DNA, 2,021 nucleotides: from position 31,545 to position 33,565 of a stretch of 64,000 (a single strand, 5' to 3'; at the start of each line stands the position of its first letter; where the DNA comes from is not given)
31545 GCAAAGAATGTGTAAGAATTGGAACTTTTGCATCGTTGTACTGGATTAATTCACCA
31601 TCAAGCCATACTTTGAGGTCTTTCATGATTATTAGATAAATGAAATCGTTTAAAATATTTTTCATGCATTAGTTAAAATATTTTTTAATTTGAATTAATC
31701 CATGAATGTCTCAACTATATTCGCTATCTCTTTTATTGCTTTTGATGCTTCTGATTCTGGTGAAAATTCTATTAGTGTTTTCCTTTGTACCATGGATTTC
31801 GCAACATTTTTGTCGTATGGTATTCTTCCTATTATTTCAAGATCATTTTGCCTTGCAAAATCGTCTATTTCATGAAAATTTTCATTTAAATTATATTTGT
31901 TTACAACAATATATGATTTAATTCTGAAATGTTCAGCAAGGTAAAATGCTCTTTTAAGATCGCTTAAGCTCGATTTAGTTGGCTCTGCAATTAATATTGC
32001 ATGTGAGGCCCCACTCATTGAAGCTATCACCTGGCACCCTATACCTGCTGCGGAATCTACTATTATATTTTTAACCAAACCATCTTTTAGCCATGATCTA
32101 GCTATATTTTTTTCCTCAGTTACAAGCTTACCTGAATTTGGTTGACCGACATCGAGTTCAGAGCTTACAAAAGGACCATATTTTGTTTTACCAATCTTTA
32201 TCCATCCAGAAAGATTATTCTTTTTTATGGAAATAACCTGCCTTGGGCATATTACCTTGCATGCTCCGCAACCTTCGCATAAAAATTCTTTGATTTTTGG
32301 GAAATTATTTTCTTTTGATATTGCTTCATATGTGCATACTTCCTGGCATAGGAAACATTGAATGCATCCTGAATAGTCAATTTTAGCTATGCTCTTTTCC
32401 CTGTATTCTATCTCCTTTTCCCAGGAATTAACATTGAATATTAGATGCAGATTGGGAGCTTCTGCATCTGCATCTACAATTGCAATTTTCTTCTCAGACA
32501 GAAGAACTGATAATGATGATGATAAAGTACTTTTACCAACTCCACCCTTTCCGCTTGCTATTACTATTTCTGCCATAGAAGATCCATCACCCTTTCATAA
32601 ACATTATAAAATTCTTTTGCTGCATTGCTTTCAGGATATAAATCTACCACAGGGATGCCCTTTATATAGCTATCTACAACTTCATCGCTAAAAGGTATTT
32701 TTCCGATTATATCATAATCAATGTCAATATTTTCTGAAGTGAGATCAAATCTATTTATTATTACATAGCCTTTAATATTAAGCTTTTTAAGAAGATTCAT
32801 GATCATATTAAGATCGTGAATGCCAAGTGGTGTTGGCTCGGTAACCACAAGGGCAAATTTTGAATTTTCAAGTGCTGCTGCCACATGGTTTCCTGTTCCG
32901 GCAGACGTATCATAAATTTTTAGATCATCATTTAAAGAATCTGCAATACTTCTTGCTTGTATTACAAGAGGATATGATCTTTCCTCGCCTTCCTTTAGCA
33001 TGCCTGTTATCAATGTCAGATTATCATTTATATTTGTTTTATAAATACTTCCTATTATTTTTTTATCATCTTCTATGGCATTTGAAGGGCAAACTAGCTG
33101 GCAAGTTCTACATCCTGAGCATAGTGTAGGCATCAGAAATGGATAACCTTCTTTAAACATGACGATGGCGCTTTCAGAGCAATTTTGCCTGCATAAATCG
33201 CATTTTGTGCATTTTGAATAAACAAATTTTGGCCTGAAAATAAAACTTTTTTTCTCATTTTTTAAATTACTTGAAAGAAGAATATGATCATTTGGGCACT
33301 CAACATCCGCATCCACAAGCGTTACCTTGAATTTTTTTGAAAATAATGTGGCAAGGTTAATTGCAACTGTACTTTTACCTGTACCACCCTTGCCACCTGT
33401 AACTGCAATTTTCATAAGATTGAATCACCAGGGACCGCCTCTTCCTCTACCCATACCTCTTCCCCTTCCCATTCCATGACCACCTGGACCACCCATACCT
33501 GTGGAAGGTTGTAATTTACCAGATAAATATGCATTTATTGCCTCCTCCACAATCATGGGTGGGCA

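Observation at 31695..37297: Functionally unassigned Fe-S ATPase module: tandem ferredoxin-insert MinD-type ATPases + NifX-like protein + DUF5320-like protein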

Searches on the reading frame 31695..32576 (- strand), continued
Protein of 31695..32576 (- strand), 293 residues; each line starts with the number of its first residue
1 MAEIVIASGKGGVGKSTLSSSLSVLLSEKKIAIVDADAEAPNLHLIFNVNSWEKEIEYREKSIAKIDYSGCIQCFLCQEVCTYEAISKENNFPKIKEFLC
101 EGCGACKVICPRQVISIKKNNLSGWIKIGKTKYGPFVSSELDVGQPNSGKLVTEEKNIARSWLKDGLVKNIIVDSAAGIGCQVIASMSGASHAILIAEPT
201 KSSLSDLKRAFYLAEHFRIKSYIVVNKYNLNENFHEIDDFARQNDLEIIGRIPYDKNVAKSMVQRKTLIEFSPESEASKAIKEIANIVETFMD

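Call 83: search_protein_families(library=pfam, proteins=[L005:2234-2626:+, L005:3951-4157:+, L005:4182-4622:+, L004:8873-9103:+, L004:7676-8041:+, L020:8357-8677:+, L016:4808-5239:+, L009:3943-4155:+, L013:8549-8749:+], max_evalue=0.01)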
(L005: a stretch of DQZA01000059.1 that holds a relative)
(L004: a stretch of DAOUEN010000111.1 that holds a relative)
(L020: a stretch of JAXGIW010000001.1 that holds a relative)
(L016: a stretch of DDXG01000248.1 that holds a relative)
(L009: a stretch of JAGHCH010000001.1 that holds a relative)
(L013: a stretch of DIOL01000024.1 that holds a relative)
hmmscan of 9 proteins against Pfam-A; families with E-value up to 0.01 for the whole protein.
L005:2234-2626:+ (130 aa): 1 family
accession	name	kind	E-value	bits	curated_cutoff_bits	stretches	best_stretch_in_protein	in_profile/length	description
PF02579.22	Nitro_FeMo-Co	-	1.3e-09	38.7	26.3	1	9-96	2-93/94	Dinitrogenase iron-molybdenum cofactor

L005:3951-4157:+ (68 aa): 2 families
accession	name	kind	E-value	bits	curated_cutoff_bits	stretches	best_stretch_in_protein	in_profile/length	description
PF13240.11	Zn_Ribbon_1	-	0.00023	21.3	25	0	38-46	2-10/23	zinc-ribbon domain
PF12773.13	DZR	-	0.0036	17.9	27.3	1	34-65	11-34/45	Double zinc ribbon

L005:4182-4622:+ (146 aa): 1 family
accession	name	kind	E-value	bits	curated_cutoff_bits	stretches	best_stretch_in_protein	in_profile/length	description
PF01592.21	NifU_N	-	1.3e-20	74.2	22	1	32-144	10-126/127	NifU-like N terminal domain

L004:8873-9103:+ (76 aa): 5 families
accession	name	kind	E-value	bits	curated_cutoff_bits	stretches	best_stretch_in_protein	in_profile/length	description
PF17253.7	DUF5320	-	5.6e-06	27.9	27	1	1-42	1-40/99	Family of unknown function (DUF5320)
PF13240.11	Zn_Ribbon_1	-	0.00015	21.9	25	0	46-54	2-10/23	zinc-ribbon domain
PF13248.11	Zn_ribbon_3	-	0.00018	21.3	27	0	42-52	15-25/26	zinc-ribbon domain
PF03119.21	DNA_ligase_ZBD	-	0.0018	18.5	25.8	0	65-76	1-12/27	NAD-dependent DNA ligase C4 zinc finger domain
PF12773.13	DZR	-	0.0073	16.9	27.3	1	40-73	9-34/45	Double zinc ribbon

L004:7676-8041:+ (121 aa): 1 family
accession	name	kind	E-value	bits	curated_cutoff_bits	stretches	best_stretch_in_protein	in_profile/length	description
PF17253.7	DUF5320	-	3.1e-14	54.4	27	1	1-117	1-99/99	Family of unknown function (DUF5320)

L020:8357-8677:+ (106 aa): 1 family
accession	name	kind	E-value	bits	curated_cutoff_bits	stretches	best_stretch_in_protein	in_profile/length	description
PF17253.7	DUF5320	-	2.9e-18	67.3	27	1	3-101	1-98/99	Family of unknown function (DUF5320)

L016:4808-5239:+ (143 aa): 1 family
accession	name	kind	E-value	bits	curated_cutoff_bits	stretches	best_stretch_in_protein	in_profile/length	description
PF17253.7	DUF5320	-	5.6e-23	82.4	27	1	50-139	1-99/99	Family of unknown function (DUF5320)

L009:3943-4155:+ (70 aa): 3 families
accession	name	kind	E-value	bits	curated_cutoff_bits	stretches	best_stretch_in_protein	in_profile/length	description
PF23458.2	DUF7130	-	0.00078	19.7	35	1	14-45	54-83/89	Domain of unknown function (DUF7130)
PF06221.18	zf-C2HC5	-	0.00083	19.8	25.8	1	15-41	19-43/54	Putative zinc finger motif, C2HC5-type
PF09723.15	Zn_ribbon_8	-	0.0031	17.9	34.4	1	14-41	6-36/41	Zinc ribbon domain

L013:8549-8749:+ (66 aa): 1 family
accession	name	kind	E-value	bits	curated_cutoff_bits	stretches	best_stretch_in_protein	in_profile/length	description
PF17253.7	DUF5320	-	1.7e-10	42.4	27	1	1-59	1-56/99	Family of unknown function (DUF5320)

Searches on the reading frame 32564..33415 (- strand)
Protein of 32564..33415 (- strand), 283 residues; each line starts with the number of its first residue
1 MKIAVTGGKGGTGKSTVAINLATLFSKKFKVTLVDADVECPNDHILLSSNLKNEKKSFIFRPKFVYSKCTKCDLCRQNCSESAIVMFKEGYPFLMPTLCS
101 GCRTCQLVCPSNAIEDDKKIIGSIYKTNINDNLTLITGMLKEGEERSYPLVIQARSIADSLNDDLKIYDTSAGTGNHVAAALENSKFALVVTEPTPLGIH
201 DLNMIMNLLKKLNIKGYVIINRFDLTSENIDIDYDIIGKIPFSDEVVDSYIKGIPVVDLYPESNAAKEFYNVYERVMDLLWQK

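Call 3: search_protein_families(library=pfam, proteins=[window:32564-33415:-], max_evalue=0.01)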
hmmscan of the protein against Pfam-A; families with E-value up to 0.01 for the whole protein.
window:32564-33415:- (283 aa): 15 families
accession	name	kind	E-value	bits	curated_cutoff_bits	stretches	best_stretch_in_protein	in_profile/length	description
PF01656.29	CbiA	-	3.5e-18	66.2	25.4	1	3-256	1-125/125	CobQ/CobB/MinD/ParA nucleotide binding domain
PF10609.15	ParA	-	2.1e-15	57.3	27.1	1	2-52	5-56/246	NUBPL iron-transfer P-loop NTPase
PF00037.32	Fer4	-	3e-07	30.4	21.1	1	95-115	4-24/24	4Fe-4S binding domain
PF13614.12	AAA_31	-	4.8e-07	30.3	27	1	3-211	4-166/177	AAA domain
PF13237.11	Fer4_10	-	6.8e-07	29.6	25.5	1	94-116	4-22/53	4Fe-4S dicluster domain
PF14697.11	Fer4_21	-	1.6e-06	28.5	35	1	67-115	6-58/59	4Fe-4S dicluster domain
PF12838.12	Fer4_7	-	2.3e-06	28.4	27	1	68-113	1-52/52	4Fe-4S dicluster domain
PF13187.11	Fer4_9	-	3.1e-06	27.6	27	1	68-114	1-52/52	4Fe-4S dicluster domain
PF13484.11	Fer4_16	-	4.6e-06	27.8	30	1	99-119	2-23/66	4Fe-4S double cluster binding domain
PF12797.12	Fer4_2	-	2.7e-05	24.3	24.5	1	92-111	3-22/22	4Fe-4S binding domain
PF12837.12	Fer4_6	-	8.3e-05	22.8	25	1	96-114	6-24/24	4Fe-4S binding domain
PF00142.24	Fer4_NifH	-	0.00013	22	25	0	2-48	2-48/271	4Fe-4S iron sulfur cluster binding proteins, NifH/frxC family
PF13534.11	Fer4_17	-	0.0013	19.7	22.2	0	98-112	45-59/61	4Fe-4S dicluster domain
PF09140.17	MipZ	-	0.0025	17.6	20.7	1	3-39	3-40/262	ATPase MipZ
PF02374.21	ArsA_ATPase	-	0.0035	17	24.3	0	1-34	1-34/305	Anion-transporting ATPase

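Call 4: search_protein_families(library=ncbifam, proteins=[window:32564-33415:-], max_evalue=0.01)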
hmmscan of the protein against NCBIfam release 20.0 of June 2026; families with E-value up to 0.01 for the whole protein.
window:32564-33415:- (283 aa): 77 families (the best 25 are shown)
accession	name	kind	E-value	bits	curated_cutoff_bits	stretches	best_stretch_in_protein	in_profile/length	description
TIGR01969.1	minD_arch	subfamily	1e-17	64.2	201.75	2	159-278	103-232/251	cell division ATPase MinD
NF041136.1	MrpORP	equivalog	2.5e-14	53.3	450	1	2-48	7-54/365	iron-sulfur cluster carrier protein MrpORP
TIGR01968.1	minD_bact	equivalog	1.3e-13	50.9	212.9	2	3-47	4-49/261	septum site-determining protein MinD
NF041546.1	ParA_partition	equivalog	3.3e-12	46.4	180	1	3-37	2-37/203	ParA family partition ATPase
NF007203.0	PRK09624.1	equivalog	2.2e-11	43.9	171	1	50-115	34-99/105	pyuvate ferredoxin oxidoreductase subunit delta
NF040684.1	PorD_Arch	equivalog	8.8e-10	38.5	120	1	59-117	24-82/85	pyruvate synthase subunit PorD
NF007202.0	PRK09623.1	equivalog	1.4e-09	38.2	166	1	30-116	16-100/105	3-methyl-2-oxobutanoate dehydrogenase subunit delta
TIGR02700.1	flavo_MJ0208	hypoth_equivalog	2.7e-09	36.6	251.35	1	66-121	147-201/234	dihydromethanopterin reductase (acceptor)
TIGR02179.1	PorD_KorD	subfamily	4.4e-09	36.3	60.05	1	59-115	17-73/78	2-oxoacid:acceptor oxidoreductase, delta subunit, pyruvate/2-ketoisovalerate family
TIGR03371.1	cellulose_yhjQ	equivalog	1.2e-08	34.7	157.85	1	3-36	4-38/246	cellulose biosynthesis protein BcsQ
NF038196.1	ferrodoxin_EFR1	subfamily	2.2e-08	34.4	75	1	65-119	182-234/242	EFR1 family ferrodoxin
NF008669.0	PRK11670.1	equivalog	6.6e-08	31.8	348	1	3-47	110-155/369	iron-sulfur cluster carrier protein ApbC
NF045790.1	OxalOxreddelta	equivalog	2.6e-07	30.1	230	1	59-116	252-308/316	oxalate oxidoreductase subunit delta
NF009702.0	PRK13231.1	equivalog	3.7e-07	29.6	427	0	2-40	4-41/264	nitrogenase reductase-like protein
NF033200.1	F430_CfbC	exception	5.4e-07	29.2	402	1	2-39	2-39/260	Ni-sirohydrochlorin a,c-diamide reductive cyclase ATP-dependent reductase subunit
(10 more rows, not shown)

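Call 74: search_protein_families(library=padloc, proteins=[window:32564-33415:-], max_evalue=0.001)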
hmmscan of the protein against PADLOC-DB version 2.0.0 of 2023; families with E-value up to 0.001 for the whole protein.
window:32564-33415:- (283 aa): 0 families
